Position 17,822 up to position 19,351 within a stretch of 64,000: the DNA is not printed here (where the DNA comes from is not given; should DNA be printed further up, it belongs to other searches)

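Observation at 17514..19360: GC-rich foreign island encoding a phage tail-fibre-domain protein and a large partner, next to tRNA-Lys(TTT)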

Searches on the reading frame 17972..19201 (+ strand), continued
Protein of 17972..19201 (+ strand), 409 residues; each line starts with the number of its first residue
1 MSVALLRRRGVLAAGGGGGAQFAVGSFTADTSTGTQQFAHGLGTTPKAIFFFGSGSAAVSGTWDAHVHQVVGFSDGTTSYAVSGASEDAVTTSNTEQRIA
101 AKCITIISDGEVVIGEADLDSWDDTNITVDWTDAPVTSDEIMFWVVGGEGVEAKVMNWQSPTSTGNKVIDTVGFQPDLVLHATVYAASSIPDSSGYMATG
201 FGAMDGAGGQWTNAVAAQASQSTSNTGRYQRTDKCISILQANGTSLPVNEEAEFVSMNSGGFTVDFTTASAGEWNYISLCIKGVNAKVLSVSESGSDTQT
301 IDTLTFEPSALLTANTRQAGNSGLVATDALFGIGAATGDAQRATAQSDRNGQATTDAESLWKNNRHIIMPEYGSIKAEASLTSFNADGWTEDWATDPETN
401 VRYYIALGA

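Call 48: find_related_loci(query=A2, collection=viral_contigs, flank=10000)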
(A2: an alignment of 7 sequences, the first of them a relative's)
Query A2 (409 aa) in viral_contigs; peptide patterns used: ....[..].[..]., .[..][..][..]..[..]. (x = any residue, [..] = any of these).
24 stretches matched a pattern; 3 encode a relative of the query (tblastn E <= 1e-3); 3 distinct loci.
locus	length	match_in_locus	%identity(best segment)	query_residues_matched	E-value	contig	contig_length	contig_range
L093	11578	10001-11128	29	19-405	2e-30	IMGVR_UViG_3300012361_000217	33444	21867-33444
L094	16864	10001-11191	24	24-408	7e-16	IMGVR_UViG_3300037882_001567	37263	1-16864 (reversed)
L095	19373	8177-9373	28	7-407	1e-15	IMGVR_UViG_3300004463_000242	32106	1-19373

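Call 64: search_protein_families(library=padloc, proteins=[window:17972-19201:+], max_evalue=0.1)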
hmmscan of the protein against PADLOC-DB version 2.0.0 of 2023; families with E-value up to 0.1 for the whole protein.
window:17972-19201:+ (409 aa): 0 families

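Call 65: search_protein_families(library=ncbifam, proteins=[window:17972-19201:+], max_evalue=0.1)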
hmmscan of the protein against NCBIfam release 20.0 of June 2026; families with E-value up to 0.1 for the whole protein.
window:17972-19201:+ (409 aa): 0 families

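Call 66: search_solved_structures(query=A2, max_evalue=1)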
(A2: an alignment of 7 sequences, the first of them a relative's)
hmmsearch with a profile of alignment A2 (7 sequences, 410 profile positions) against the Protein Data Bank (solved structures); distinct sequences matched with E-value up to 1: 0.

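Call 82: search_protein_representatives(alignment_id=A1)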
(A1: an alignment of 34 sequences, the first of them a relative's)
Query: 34 sequences, 458 profile positions. Proteins with E-value up to 0.001 (for the whole library): 11654; up to 1e-10: 8544; up to 1e-30: 5800. The best 150 are listed.
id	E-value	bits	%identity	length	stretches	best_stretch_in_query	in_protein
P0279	0.0e+00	1087.5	-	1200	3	4-396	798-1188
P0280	0.0e+00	1081.6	-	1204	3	4-399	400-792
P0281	0.0e+00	1078.3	-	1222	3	4-399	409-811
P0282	0.0e+00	1063.1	-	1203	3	4-401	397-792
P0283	0.0e+00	1051.5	-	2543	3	3-412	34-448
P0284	1.0e-240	815.6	-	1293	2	4-399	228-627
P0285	3.2e-228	774.4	-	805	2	4-398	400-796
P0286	8.5e-209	710.4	-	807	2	1-398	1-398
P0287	3.1e-208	708.5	-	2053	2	4-396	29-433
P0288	1.9e-183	626.8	-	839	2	5-398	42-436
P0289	1.5e-177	607.3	-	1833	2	4-396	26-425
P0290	2.1e-173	593.7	-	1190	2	5-403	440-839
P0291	3.1e-169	580.0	-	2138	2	8-424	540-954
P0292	1.9e-168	577.4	-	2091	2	5-420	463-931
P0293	8.4e-168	575.2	-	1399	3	4-399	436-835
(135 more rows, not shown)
